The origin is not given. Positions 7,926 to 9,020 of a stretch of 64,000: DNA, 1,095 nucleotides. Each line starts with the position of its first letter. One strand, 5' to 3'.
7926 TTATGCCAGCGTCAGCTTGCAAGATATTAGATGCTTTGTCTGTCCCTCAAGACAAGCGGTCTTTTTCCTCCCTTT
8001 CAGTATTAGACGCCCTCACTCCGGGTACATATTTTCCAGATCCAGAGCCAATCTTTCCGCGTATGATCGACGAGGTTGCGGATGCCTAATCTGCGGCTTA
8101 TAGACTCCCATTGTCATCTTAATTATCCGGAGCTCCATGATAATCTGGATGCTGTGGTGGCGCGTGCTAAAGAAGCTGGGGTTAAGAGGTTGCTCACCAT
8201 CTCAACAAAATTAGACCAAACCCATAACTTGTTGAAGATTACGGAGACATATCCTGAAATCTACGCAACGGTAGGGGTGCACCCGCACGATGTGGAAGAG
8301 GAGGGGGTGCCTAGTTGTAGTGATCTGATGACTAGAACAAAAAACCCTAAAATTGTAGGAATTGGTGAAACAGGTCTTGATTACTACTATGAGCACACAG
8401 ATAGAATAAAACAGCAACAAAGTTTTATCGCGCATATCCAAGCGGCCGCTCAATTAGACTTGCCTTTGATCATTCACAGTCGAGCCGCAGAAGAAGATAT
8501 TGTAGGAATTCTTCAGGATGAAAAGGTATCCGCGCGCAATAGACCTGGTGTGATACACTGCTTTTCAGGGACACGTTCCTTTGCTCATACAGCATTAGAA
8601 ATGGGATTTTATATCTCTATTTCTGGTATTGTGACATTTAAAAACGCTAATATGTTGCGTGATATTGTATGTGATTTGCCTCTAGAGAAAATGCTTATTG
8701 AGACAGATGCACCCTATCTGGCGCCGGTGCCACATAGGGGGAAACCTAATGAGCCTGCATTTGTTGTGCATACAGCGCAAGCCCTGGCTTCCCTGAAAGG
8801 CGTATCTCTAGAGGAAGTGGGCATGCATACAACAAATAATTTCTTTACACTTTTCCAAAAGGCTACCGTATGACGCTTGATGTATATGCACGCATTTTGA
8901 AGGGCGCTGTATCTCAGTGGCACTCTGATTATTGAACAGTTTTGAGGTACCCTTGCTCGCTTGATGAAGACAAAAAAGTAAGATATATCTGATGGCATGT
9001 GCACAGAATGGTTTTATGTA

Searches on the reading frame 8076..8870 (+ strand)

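Call 42: search_protein_families(library=pfam, proteins=[window:8076-8870:+], max_evalue=0.00001)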
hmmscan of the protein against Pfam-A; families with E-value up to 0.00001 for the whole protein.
window:8076-8870:+ (265 aa): 1 family
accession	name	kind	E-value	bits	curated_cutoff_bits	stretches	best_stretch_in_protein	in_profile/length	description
PF01026.27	TatD_DNase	-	8.5e-84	281.3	27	1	9-261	1-253/253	TatD related DNase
